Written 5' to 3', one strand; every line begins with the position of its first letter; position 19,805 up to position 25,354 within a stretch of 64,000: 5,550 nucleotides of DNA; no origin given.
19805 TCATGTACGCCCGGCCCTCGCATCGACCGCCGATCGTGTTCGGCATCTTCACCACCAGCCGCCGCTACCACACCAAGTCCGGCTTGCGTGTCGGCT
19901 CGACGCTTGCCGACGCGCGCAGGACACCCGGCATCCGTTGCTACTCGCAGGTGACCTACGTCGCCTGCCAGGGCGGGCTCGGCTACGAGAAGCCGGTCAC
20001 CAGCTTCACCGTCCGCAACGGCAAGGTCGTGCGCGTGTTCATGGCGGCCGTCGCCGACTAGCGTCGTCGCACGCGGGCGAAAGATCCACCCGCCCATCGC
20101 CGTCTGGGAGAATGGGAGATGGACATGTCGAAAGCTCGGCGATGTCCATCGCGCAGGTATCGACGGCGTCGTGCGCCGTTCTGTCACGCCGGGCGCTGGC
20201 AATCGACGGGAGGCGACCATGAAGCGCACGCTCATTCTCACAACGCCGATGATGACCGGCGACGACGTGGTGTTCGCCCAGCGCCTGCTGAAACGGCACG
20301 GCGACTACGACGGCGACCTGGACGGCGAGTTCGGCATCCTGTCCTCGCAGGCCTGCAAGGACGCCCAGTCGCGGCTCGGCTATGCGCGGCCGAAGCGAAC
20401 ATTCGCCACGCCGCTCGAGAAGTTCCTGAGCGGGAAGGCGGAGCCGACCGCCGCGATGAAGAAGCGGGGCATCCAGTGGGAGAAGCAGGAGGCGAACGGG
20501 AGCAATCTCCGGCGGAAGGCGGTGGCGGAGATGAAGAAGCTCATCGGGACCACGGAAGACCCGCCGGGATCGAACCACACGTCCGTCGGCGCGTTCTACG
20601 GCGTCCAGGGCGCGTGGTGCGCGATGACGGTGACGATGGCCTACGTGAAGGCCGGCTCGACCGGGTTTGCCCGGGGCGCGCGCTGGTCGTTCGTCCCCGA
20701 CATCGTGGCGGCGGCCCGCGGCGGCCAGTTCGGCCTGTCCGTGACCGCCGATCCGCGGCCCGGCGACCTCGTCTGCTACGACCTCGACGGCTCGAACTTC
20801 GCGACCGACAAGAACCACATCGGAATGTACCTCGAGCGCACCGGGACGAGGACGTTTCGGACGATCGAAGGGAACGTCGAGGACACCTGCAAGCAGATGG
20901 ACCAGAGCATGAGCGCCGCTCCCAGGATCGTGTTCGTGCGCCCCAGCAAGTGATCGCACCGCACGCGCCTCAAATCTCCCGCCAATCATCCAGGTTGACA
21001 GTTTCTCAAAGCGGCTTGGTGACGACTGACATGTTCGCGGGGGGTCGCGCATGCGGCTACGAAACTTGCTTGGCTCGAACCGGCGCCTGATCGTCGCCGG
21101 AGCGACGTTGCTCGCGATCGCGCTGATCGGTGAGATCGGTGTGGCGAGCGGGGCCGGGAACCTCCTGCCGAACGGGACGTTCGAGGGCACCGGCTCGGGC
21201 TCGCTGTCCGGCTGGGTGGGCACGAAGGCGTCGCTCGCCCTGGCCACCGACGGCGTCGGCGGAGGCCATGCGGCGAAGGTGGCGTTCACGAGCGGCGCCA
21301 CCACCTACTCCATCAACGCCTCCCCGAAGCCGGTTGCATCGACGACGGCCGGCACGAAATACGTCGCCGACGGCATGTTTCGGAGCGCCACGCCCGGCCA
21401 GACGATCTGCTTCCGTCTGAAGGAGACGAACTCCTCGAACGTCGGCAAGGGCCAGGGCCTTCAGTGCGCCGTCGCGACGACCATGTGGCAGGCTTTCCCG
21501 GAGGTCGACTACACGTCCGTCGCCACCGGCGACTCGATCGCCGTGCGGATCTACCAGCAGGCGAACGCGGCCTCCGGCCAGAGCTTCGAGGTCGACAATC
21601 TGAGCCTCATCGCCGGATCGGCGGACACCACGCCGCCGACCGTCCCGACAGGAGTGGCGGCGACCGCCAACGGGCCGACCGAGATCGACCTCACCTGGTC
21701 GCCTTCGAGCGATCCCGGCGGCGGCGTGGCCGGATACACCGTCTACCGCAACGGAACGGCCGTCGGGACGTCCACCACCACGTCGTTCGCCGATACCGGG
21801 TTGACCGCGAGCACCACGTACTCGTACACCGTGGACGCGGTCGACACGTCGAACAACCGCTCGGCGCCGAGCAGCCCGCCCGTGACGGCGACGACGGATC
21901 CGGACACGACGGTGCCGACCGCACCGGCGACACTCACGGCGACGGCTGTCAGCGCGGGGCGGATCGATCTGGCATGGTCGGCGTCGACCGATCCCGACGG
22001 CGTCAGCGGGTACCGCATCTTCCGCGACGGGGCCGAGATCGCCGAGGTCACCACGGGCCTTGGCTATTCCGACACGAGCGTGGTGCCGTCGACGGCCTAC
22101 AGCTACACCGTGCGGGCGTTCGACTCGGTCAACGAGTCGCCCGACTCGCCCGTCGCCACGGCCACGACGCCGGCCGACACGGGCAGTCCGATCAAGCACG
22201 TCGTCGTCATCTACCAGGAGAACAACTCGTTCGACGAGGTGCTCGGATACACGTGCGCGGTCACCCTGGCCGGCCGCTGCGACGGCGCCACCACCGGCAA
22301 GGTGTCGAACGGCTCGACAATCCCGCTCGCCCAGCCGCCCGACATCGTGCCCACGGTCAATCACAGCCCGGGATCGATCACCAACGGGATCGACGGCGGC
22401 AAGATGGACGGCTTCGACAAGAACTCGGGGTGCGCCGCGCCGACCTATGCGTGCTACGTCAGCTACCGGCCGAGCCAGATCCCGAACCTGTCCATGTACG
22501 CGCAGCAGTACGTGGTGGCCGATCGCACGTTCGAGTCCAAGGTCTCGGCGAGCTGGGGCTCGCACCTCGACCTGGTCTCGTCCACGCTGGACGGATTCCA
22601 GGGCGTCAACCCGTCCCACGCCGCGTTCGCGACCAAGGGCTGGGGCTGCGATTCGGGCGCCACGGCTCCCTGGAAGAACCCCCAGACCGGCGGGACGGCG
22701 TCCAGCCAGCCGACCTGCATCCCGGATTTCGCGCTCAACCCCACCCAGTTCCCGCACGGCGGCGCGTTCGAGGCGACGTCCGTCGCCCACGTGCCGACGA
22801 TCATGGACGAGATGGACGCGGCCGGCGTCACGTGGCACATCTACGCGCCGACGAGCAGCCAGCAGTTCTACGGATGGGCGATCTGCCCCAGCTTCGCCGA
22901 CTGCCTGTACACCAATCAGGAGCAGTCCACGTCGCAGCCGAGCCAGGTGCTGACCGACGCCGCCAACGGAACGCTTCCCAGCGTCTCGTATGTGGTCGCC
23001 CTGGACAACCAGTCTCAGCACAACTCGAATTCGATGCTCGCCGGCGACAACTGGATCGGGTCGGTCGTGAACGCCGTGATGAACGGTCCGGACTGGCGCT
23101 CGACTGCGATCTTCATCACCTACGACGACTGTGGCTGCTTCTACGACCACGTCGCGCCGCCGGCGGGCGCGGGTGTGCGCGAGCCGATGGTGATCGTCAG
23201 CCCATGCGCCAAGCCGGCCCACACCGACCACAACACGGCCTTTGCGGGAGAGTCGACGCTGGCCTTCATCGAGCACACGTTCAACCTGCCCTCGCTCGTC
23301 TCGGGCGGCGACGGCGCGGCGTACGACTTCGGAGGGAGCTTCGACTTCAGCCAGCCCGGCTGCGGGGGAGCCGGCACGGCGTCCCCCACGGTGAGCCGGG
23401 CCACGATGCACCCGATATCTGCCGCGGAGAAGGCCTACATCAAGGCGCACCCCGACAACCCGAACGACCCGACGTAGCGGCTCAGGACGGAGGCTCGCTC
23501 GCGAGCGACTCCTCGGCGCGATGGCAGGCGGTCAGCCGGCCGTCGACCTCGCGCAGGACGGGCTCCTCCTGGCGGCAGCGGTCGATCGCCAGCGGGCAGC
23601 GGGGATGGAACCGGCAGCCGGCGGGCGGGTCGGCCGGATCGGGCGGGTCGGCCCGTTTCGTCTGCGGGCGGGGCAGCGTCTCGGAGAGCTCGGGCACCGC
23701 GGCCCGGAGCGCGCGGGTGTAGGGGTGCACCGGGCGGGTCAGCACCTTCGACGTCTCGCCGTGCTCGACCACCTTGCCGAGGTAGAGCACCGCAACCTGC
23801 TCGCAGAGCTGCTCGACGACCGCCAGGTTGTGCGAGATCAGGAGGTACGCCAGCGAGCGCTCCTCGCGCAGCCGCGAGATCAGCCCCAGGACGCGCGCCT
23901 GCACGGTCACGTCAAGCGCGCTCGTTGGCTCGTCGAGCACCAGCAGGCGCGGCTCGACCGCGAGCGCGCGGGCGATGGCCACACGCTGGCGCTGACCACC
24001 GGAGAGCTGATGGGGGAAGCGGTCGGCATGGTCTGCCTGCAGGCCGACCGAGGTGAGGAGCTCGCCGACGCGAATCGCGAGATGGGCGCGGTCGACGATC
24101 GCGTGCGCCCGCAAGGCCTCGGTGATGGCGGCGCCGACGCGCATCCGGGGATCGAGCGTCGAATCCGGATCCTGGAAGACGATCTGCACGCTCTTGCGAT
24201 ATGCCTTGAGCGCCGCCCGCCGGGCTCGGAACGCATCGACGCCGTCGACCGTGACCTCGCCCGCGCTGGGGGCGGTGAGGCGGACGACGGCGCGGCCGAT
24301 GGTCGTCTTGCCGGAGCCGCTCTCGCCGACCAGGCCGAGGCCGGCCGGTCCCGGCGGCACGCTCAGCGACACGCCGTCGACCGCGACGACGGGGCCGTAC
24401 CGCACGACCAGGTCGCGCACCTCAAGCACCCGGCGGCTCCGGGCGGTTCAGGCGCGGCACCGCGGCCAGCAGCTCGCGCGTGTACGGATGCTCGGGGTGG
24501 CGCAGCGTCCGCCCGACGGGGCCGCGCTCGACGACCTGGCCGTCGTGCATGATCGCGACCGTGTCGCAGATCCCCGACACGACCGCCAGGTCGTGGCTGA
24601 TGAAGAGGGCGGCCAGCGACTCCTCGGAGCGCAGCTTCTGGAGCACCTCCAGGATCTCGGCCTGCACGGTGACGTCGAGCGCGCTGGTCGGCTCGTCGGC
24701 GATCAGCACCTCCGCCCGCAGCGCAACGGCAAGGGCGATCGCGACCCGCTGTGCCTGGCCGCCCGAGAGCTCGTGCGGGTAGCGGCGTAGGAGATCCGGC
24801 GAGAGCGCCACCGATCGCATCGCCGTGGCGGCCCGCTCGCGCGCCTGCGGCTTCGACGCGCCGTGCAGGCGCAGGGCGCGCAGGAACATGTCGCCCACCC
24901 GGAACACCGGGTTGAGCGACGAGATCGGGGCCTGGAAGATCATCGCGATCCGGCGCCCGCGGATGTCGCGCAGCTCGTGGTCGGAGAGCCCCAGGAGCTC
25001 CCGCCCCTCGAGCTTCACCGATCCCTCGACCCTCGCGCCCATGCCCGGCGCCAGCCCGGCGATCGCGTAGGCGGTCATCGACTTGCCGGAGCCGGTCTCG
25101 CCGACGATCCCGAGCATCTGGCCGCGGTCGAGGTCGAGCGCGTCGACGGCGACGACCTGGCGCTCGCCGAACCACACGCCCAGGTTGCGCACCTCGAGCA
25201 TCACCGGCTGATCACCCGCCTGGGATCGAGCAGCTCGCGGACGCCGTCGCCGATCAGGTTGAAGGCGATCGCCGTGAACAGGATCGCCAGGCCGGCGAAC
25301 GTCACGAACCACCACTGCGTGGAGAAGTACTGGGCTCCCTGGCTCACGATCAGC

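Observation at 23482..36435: Nine-gene translationally coupled operon: HyuA/HyuB + DUF917 + second hydantoinase-like protein + peptide-type ABC importer, with a divergent PucR regulator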

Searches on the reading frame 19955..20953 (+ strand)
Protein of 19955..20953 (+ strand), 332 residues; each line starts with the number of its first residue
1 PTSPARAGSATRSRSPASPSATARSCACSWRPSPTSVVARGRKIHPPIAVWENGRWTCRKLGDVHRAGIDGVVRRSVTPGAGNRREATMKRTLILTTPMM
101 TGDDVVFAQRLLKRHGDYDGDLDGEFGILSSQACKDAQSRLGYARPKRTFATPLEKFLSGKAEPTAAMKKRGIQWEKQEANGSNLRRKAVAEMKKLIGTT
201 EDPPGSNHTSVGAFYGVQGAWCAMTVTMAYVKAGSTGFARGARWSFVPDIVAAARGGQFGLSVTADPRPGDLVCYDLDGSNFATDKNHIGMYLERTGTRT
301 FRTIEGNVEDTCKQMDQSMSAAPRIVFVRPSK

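Call 47: search_protein_families(library=pfam, proteins=[window:19955-20953:+])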
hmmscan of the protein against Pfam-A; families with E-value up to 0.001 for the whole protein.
window:19955-20953:+ (332 aa): 2 families
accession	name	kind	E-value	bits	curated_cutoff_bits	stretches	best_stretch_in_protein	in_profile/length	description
PF05257.22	CHAP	-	5.7e-05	24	26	1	215-307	2-81/81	CHAP domain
PF01471.23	PG_binding_1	-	0.00041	20.9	23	1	101-142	1-42/57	Putative peptidoglycan binding domain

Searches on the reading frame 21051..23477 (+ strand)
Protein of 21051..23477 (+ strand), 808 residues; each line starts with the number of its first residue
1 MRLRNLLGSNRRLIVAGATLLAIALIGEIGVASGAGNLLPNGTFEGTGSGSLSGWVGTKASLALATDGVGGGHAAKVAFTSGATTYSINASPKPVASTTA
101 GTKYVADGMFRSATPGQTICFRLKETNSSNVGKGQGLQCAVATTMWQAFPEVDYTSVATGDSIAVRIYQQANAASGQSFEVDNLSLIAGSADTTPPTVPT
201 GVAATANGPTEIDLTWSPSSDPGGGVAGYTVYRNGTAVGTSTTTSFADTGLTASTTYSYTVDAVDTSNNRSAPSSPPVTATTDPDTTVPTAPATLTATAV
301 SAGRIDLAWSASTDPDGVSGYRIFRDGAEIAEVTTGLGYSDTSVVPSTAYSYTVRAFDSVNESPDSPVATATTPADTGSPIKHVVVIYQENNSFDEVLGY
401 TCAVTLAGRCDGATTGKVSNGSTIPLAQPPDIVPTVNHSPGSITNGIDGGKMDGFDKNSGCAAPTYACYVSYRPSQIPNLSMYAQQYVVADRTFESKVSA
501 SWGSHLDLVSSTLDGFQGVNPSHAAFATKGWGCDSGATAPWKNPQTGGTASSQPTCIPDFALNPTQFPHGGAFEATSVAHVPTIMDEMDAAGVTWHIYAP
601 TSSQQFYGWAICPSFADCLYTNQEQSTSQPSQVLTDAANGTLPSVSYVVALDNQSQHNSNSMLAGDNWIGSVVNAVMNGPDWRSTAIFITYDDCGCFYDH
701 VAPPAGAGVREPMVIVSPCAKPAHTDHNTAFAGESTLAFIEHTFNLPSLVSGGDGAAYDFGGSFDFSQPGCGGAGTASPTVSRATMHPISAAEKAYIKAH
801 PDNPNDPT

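Call 47: search_protein_families(library=pfam, proteins=[window:21051-23477:+])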
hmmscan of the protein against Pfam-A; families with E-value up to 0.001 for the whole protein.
window:21051-23477:+ (808 aa): 4 families
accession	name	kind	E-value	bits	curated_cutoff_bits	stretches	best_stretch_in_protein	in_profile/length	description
PF04185.19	Phosphoesterase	-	5.7e-51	174.2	23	1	381-747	1-356/356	Phosphoesterase family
PF00041.27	fn3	-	3.6e-14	53.2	25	1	199-277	3-80/84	Fibronectin type III domain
PF18370.7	RGI_lyase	-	6e-07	30.2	27.8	0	223-268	30-75/86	Rhamnogalacturonan I lyases beta-sheet domain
PF25523.1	Ig_RIMBP2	-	0.00026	21.4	27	0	289-368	3-95/105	RIMBP2-like, immunoglobulin-like domain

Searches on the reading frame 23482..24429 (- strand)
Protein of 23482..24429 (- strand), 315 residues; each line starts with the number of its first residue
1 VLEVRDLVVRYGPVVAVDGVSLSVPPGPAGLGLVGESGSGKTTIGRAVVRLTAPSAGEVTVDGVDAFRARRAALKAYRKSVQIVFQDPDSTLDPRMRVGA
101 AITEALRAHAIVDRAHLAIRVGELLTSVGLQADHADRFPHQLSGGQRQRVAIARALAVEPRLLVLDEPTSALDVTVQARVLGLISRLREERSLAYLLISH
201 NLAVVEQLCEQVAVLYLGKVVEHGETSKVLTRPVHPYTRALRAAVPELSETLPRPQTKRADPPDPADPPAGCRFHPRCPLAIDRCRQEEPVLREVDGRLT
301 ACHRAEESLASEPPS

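Call 4: search_protein_families(library=pfam, proteins=[window:23482-24429:-])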
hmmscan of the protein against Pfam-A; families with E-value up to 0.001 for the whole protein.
window:23482-24429:- (315 aa): 4 families
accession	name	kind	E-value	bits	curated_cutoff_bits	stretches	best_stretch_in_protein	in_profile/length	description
PF00005.33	ABC_tran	-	8.9e-30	104.5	25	1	18-170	2-137/137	ABC transporter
PF08352.17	oligo_HPY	-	1.6e-17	64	27.1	1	221-285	1-65/65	Oligopeptide/dipeptide transporter, C-terminal region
PF02463.25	SMC_N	-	1.6e-08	34.7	40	1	32-214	28-211/220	RecF/RecN/SMC N terminal domain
PF13304.12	AAA_21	-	2.7e-07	31.4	27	1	139-205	235-303/304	AAA domain, putative AbiEii toxin, Type IV TA system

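Call 7: search_protein_families(library=ncbifam, proteins=[window:23482-24429:-])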
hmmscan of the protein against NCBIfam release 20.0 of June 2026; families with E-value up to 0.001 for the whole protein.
window:23482-24429:- (315 aa): 189 families (the best 25 are shown)
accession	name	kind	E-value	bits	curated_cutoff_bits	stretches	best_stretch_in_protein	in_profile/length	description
NF008453.0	PRK11308.1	subfamily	1.8e-99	333.2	408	1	13-309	34-330/334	dipeptide ABC transporter ATP-binding protein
NF011659.0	PRK15079.1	equivalog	5.7e-79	265.2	540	1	15-306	38-332/334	murein tripeptide/oligopeptide ABC transporter ATP binding protein OppF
NF043071.1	DppF_dipep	equivalog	1.2e-78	264.9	660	1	14-306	36-328/331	dipeptide ABC transporter ATP-binding subunit DppF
NF007613.0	PRK10261.1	equivalog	5.2e-72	243.2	1077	1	14-256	337-578/623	glutathione ABC transporter ATP-binding protein GsiA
NF008246.0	PRK11022.1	equivalog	3.2e-68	230.2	541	1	2-305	4-317/326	dipeptide ABC transporter ATP-binding protein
NF011713.0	PRK15134.1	equivalog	7.5e-68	229.4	834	1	15-242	300-526/529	microcin C ABC transporter ATP-binding protein YejF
TIGR02769.1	nickel_nikE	equivalog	1.4e-65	221.5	332.55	1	16-245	26-253/265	nickel import ATP-binding protein NikE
NF007010.1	PRK09473.1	subfamily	1.1e-64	218.2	575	1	2-308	2-317/318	oligopeptide ABC transporter ATP-binding protein OppD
NF043078.1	MMSYN1_0168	equivalog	1.8e-64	218.5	800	3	121-257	473-604/649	oligopeptide ABC transporter ATP-binding protein OppF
NF007739.0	PRK10419.1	subfamily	7.4e-64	215.9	354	1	17-245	28-254/268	nickel ABC transporter ATP-binding protein NikE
NF011674.0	PRK15093.1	equivalog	3.5e-55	187.4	627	1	3-303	5-322/330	putrescine export ABC transporter ATP-binding protein SapD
NF043079.1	MMSYN1_0167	equivalog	4.6e-52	177.5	740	1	75-295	302-524/561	oligopeptide ABC transporter ATP-binding protein OppD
NF047576.1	opine_ATP_CntF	equivalog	2.5e-50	171.1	385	1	15-250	18-258/264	staphylopine uptake ABC transporter ATP-binding protein CntF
NF047578.1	opine_ATP_CntD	equivalog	2e-49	168.3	380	1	15-250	18-258/266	staphylopine uptake ABC transporter ATP-binding protein CntD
TIGR02770.1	nickel_nikD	equivalog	6.5e-49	166.4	318.7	1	17-244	2-228/230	nickel import ATP-binding protein NikD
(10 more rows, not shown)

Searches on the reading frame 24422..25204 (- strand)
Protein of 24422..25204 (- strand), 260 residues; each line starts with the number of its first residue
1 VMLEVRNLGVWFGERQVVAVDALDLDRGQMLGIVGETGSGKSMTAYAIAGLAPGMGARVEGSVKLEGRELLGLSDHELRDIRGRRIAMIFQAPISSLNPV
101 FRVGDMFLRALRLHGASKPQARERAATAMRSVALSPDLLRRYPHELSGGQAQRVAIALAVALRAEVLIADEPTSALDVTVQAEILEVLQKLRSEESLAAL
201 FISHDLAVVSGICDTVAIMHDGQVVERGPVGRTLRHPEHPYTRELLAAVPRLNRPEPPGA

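Call 4: search_protein_families(library=pfam, proteins=[window:24422-25204:-])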
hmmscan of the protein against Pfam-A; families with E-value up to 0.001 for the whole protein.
window:24422-25204:- (260 aa): 4 families
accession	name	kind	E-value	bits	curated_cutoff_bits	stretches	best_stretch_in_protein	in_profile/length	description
PF00005.33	ABC_tran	-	2.4e-25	90.1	25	1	23-174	6-137/137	ABC transporter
PF08352.17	oligo_HPY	-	1.7e-05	25.5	27.1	1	225-256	1-32/65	Oligopeptide/dipeptide transporter, C-terminal region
PF02463.25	SMC_N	-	6.6e-05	22.9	40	0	30-219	26-212/220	RecF/RecN/SMC N terminal domain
PF13304.12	AAA_21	-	0.00011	22.9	27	1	100-209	165-303/304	AAA domain, putative AbiEii toxin, Type IV TA system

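Call 7: search_protein_families(library=ncbifam, proteins=[window:24422-25204:-])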
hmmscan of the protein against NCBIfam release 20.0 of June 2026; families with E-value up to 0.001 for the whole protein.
window:24422-25204:- (260 aa): 185 families (the best 25 are shown)
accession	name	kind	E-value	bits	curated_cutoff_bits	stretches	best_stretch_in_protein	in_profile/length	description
NF007010.1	PRK09473.1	subfamily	1.4e-71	240.8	575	1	2-254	1-259/318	oligopeptide ABC transporter ATP-binding protein OppD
TIGR02770.1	nickel_nikD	equivalog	2.4e-70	236.5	318.7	1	22-248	6-228/230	nickel import ATP-binding protein NikD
NF047578.1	opine_ATP_CntD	equivalog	7.8e-68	228.6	380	1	2-253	2-257/266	staphylopine uptake ABC transporter ATP-binding protein CntD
NF047576.1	opine_ATP_CntF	equivalog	1.1e-67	228.1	385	1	2-253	2-257/264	staphylopine uptake ABC transporter ATP-binding protein CntF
NF007613.0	PRK10261.1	equivalog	5.6e-67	226.5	1077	1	2-253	12-276/623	glutathione ABC transporter ATP-binding protein GsiA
NF008246.0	PRK11022.1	equivalog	1e-65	222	541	1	2-252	3-260/326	dipeptide ABC transporter ATP-binding protein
NF011713.0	PRK15134.1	equivalog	1.3e-64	218.8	834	1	2-251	5-262/529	microcin C ABC transporter ATP-binding protein YejF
NF011659.0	PRK15079.1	equivalog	8.2e-63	212.1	540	1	11-250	31-269/334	murein tripeptide/oligopeptide ABC transporter ATP binding protein OppF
NF008453.0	PRK11308.1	subfamily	6e-62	209.8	408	1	9-254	27-270/334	dipeptide ABC transporter ATP-binding protein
NF043079.1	MMSYN1_0167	equivalog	2e-56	191.9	740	1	76-253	298-478/561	oligopeptide ABC transporter ATP-binding protein OppD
NF043071.1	DppF_dipep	equivalog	2.6e-55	188.1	660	1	9-254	28-271/331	dipeptide ABC transporter ATP-binding subunit DppF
NF043078.1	MMSYN1_0168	equivalog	2.3e-51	175.2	800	2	127-251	475-599/649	oligopeptide ABC transporter ATP-binding protein OppF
TIGR02769.1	nickel_nikE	equivalog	4.5e-49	167.3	332.55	1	16-249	25-253/265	nickel import ATP-binding protein NikE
NF011674.0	PRK15093.1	equivalog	2.8e-46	158.2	627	1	2-255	3-268/330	putrescine export ABC transporter ATP-binding protein SapD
NF007739.0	PRK10419.1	subfamily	3.3e-46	158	354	1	15-249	25-254/268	nickel ABC transporter ATP-binding protein NikE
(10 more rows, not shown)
